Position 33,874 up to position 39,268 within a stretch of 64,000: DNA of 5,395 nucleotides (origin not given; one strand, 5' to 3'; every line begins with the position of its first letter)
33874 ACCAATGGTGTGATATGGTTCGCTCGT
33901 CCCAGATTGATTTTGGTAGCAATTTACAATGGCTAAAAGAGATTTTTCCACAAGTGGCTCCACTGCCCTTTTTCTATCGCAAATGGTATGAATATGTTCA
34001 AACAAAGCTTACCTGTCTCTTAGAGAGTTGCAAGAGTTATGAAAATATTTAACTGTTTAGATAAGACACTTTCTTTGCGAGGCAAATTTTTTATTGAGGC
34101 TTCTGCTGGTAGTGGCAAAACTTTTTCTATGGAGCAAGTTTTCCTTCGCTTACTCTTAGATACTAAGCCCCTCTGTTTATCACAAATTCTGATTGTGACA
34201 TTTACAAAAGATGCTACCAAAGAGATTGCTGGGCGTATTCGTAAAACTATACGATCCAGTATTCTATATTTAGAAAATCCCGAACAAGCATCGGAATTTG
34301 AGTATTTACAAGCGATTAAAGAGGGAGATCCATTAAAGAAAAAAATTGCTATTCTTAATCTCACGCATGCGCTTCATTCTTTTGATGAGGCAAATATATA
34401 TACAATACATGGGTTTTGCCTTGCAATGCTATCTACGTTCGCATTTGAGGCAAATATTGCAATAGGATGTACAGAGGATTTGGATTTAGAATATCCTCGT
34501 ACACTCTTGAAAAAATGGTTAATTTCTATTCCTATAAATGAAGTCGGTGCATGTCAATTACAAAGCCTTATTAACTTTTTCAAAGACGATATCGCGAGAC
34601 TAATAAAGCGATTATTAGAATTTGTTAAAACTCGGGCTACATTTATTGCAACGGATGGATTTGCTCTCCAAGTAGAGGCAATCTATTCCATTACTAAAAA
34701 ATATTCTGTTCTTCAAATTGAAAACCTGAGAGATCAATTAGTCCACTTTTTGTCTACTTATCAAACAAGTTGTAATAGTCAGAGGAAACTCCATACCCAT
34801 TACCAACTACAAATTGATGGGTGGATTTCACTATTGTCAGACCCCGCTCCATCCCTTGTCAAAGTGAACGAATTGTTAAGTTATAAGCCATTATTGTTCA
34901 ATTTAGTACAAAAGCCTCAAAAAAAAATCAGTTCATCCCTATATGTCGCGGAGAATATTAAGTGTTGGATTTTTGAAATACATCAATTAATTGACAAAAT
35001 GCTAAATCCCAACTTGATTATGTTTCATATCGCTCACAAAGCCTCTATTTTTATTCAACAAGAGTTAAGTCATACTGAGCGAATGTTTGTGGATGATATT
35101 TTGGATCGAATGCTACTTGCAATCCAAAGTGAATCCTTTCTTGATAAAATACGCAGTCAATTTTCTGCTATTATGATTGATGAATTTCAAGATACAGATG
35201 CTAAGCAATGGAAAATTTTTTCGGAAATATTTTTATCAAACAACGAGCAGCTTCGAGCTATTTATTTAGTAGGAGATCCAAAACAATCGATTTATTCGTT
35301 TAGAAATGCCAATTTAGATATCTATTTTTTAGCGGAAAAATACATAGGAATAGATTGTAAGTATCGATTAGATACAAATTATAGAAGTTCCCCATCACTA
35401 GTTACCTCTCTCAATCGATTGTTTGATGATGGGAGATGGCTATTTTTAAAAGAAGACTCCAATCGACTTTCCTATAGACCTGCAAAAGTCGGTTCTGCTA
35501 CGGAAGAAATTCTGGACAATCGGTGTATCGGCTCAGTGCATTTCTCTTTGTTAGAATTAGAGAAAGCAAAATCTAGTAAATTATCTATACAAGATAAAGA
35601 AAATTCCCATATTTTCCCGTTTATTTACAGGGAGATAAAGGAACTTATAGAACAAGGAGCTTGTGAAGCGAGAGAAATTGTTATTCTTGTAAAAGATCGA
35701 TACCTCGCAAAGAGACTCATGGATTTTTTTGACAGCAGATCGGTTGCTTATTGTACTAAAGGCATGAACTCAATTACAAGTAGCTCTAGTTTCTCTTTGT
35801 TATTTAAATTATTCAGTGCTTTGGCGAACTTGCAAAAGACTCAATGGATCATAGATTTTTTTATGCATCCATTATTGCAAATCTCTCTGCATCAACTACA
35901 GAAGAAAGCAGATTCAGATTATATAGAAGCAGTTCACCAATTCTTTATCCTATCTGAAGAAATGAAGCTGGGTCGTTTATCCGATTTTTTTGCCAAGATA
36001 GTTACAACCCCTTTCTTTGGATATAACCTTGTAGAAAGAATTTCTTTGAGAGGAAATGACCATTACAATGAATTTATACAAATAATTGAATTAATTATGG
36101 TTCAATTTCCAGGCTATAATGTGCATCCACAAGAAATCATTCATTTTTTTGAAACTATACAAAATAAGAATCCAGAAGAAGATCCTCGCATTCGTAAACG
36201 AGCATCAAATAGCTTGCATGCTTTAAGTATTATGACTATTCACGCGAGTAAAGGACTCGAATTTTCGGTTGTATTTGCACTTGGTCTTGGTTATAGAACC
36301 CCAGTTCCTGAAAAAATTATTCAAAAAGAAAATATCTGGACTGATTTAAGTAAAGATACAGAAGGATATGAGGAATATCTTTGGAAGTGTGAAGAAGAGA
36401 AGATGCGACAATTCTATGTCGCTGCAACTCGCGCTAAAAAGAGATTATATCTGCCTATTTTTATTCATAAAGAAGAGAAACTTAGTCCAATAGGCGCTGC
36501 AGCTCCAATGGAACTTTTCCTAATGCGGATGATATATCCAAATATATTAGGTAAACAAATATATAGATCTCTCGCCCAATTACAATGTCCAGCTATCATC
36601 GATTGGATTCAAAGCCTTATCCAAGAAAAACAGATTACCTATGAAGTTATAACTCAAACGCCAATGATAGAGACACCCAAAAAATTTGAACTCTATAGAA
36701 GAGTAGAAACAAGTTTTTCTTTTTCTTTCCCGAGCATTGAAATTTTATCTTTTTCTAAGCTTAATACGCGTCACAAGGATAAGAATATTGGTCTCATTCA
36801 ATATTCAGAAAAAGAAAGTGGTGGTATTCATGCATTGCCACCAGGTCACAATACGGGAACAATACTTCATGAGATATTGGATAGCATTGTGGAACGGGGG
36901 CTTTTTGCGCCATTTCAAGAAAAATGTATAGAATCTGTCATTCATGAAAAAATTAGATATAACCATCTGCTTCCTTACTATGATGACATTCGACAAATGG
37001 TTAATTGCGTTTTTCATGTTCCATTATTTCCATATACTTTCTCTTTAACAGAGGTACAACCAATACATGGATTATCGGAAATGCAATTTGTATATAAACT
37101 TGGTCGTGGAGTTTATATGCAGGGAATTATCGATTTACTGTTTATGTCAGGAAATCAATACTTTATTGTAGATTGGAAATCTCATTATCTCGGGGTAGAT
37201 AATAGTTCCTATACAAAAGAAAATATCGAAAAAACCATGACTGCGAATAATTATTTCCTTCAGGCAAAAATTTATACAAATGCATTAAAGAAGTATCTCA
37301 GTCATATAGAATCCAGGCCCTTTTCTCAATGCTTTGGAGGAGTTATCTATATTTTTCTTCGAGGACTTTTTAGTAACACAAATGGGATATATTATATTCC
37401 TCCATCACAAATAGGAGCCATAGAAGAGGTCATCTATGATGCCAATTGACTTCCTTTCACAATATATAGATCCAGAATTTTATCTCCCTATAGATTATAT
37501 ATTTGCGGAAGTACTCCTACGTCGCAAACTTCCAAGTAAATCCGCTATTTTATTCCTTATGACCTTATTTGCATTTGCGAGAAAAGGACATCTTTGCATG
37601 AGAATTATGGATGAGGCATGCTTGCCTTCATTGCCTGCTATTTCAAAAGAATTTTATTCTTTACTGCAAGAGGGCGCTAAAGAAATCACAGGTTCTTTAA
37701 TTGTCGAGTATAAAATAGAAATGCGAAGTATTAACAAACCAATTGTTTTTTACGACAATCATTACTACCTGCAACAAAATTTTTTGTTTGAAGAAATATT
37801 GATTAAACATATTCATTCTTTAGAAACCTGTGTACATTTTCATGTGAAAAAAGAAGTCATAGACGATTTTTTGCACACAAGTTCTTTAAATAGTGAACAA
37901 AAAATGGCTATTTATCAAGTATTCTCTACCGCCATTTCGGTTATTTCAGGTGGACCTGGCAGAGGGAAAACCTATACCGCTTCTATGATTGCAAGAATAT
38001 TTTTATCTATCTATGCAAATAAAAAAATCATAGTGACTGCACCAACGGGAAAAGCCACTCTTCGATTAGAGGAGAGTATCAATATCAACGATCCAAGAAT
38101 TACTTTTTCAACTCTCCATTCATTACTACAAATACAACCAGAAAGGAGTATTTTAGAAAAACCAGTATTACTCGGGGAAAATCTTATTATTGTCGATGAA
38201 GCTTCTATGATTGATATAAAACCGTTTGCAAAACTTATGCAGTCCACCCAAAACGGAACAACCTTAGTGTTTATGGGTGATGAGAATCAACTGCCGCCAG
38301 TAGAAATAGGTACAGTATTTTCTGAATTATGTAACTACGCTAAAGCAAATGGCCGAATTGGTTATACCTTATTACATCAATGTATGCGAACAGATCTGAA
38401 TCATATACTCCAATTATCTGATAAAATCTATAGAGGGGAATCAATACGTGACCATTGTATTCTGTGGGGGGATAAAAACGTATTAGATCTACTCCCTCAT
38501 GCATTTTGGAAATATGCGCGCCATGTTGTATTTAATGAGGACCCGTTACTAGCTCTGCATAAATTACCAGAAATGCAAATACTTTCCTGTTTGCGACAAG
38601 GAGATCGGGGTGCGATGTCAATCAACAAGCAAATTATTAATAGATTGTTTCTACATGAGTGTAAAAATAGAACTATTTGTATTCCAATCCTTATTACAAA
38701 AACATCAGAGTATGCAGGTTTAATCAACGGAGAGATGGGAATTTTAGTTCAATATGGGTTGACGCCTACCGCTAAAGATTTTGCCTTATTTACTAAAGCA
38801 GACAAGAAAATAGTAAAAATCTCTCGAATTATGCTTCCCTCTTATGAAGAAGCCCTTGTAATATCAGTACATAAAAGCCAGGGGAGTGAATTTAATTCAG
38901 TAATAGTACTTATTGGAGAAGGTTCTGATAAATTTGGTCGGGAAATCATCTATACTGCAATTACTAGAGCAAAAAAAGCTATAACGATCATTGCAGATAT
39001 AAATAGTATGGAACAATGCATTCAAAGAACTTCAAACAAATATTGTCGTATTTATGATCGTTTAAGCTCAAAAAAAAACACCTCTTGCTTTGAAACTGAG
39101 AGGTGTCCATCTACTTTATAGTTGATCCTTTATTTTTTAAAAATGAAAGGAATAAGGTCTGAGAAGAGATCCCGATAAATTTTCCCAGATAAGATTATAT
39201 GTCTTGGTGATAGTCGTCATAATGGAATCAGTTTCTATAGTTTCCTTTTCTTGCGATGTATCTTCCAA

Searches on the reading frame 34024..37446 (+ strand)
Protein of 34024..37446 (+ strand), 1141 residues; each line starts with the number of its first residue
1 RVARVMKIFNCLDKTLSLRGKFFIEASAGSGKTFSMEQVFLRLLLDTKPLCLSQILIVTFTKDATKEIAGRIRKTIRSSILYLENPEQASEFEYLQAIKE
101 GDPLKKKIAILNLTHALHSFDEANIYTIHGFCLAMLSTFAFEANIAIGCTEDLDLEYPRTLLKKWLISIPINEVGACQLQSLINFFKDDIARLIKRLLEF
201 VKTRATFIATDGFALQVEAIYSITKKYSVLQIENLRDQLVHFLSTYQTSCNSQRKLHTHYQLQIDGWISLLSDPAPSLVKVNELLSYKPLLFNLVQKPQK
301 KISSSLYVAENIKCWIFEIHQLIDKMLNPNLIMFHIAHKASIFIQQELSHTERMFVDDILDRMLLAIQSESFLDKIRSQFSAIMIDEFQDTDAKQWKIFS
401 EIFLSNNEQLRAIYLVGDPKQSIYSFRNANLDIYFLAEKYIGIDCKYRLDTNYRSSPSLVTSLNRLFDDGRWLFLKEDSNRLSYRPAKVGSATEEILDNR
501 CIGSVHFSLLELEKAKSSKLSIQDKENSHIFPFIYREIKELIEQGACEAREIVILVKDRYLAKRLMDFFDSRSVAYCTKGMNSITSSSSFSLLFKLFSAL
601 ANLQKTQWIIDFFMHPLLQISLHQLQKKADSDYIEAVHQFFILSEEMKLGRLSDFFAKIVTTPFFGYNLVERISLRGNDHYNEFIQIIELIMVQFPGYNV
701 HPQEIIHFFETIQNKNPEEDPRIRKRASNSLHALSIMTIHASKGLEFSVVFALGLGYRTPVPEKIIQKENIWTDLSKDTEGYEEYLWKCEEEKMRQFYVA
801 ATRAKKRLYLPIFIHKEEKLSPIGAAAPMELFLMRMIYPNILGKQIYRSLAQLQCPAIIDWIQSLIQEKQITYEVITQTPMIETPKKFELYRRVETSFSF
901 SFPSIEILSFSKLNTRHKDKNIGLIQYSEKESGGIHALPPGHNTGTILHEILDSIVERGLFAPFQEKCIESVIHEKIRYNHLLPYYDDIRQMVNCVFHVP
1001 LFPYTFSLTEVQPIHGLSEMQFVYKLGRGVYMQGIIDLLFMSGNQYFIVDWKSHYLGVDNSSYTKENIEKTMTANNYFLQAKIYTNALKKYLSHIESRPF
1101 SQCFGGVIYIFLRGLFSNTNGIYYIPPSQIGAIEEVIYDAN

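Call 31: search_protein_families(library=pfam, proteins=[window:34024-37446:+], max_evalue=0.00001)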
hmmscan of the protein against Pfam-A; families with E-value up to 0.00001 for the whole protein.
window:34024-37446:+ (1141 aa): 4 families
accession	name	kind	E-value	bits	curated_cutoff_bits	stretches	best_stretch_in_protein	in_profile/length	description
PF00580.27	UvrD-helicase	-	1.5e-44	153.1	23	1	16-439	10-268/271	UvrD/REP helicase N-terminal domain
PF13361.12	UvrD_C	-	9.7e-20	71.7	25.6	1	705-810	264-345/350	UvrD-like helicase C-terminal domain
PF13245.12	AAA_19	-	2.1e-11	44.6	25.1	1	22-427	14-134/134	AAA domain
PF13538.12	UvrD_C_2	-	2.2e-08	34.3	27.4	0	790-810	29-51/52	UvrD-like helicase C-terminal domain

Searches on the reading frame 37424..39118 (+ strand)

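Call 31: search_protein_families(library=pfam, proteins=[window:37424-39118:+], max_evalue=0.00001)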
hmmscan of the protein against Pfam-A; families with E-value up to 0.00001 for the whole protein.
window:37424-39118:+ (565 aa): 7 families
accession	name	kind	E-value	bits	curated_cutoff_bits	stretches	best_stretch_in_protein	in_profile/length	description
PF13245.12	AAA_19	-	9.8e-28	97.4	25.1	1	159-293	1-132/134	AAA domain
PF13604.12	AAA_30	-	5.3e-27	95.2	27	1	155-340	2-173/191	AAA domain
PF13538.12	UvrD_C_2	-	1.5e-11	44.5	27.4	1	477-522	2-51/52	UvrD-like helicase C-terminal domain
PF13086.12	AAA_11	-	4.9e-08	33.5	27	0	155-211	2-64/257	AAA domain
PF05970.20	PIF1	-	2.6e-07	30.9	25.9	1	155-294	2-156/223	PIF1-like helicase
PF01443.25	Viral_helicase1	-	3.9e-07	30.6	21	0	457-523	168-227/228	Viral superfamily 1 RNA helicase core domain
PF05127.21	NAT10_TcmA_helicase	-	4.8e-06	27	22.7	0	173-276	1-114/176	RNA cytidine acetyltransferase NAT10/TcmA, helicase domain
